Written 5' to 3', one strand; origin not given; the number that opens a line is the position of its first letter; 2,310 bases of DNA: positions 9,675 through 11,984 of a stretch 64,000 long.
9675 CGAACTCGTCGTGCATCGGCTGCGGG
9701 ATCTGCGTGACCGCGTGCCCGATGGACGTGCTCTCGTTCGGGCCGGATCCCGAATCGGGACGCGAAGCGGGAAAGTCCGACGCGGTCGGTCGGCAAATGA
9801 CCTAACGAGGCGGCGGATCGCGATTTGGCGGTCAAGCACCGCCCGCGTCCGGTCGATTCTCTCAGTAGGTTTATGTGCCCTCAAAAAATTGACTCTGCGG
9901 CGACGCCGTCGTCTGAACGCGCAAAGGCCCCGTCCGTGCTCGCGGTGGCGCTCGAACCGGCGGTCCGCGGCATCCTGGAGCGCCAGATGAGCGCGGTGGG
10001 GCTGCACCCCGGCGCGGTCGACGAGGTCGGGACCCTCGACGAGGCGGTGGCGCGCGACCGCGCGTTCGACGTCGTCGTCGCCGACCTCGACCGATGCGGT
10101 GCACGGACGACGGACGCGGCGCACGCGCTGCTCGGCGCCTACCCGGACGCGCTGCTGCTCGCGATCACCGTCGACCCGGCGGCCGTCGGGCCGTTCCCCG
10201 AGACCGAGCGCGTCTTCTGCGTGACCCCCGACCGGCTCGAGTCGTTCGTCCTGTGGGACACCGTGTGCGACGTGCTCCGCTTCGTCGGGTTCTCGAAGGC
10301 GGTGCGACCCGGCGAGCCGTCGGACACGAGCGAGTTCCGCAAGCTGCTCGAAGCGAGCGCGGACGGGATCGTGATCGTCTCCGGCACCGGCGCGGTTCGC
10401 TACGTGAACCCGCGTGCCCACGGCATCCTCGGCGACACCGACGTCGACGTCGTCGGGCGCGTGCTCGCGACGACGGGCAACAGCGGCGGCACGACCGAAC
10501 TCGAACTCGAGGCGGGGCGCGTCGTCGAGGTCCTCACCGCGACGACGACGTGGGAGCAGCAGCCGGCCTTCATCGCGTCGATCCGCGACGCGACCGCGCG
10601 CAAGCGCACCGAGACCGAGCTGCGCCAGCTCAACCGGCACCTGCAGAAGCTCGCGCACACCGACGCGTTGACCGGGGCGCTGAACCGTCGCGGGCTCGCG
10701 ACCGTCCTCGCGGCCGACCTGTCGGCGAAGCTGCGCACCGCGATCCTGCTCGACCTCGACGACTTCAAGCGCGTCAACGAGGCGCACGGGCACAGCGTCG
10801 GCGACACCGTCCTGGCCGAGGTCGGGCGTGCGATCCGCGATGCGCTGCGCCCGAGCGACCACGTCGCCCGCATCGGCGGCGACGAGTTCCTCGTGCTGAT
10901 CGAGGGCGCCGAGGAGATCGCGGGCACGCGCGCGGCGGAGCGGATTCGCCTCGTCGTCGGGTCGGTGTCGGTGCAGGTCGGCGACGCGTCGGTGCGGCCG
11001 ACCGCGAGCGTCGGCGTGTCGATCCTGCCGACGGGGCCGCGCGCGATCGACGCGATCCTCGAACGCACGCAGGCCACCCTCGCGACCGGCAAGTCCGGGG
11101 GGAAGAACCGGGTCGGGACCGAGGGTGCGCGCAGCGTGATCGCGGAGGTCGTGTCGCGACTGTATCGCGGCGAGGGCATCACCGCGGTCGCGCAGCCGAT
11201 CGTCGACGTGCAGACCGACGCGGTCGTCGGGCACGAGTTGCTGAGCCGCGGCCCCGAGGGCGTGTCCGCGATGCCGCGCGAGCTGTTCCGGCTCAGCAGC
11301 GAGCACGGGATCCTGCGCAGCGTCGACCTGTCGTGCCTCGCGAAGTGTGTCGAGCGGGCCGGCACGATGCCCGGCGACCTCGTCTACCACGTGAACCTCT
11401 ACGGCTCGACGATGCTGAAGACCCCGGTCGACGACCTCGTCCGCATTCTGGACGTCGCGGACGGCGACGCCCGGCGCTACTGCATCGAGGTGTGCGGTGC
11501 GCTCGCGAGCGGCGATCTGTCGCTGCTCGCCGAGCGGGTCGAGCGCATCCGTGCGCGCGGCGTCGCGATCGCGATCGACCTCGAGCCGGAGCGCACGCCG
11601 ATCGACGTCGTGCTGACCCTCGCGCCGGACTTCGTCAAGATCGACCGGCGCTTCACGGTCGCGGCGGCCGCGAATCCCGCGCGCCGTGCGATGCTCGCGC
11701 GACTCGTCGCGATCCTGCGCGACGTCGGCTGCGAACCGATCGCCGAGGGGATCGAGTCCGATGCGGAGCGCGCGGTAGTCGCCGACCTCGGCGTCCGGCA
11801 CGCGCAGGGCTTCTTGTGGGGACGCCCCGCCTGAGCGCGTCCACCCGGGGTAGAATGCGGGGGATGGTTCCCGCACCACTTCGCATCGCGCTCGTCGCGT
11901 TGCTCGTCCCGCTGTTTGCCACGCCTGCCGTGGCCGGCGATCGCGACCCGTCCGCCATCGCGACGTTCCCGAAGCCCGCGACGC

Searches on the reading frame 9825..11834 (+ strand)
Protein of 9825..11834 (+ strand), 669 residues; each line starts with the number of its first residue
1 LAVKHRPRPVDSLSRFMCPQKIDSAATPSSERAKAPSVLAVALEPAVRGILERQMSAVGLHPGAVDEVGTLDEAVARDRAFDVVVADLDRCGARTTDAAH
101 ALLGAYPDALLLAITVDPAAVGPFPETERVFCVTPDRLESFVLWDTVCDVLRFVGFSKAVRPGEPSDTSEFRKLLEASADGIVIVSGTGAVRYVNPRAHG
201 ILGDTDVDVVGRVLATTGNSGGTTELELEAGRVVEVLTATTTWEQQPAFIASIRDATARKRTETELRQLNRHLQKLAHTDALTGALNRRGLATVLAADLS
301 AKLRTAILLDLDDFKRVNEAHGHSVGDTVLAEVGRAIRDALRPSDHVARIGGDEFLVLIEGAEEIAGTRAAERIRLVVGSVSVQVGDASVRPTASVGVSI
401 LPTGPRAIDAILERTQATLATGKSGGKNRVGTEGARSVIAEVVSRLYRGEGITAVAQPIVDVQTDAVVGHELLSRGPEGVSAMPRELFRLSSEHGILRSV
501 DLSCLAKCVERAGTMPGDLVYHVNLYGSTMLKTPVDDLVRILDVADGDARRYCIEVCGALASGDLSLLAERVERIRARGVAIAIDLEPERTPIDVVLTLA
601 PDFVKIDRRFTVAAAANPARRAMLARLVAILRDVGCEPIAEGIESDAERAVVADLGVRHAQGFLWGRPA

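Call 77: search_protein_families(library=pfam, proteins=[window:9825-11834:+], max_evalue=0.00001)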
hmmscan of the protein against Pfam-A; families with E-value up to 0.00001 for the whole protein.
window:9825-11834:+ (669 aa): 3 families
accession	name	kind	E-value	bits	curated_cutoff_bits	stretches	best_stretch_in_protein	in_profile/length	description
PF00990.26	GGDEF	-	8.2e-30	104.1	23.8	1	277-429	1-161/161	Diguanylate cyclase, GGDEF domain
PF00563.25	EAL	-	1.1e-28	100.6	31.3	1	448-668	9-236/236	EAL domain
PF13188.13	PAS_8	-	4.2e-06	26.9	21.8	0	171-209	3-43/65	PAS domain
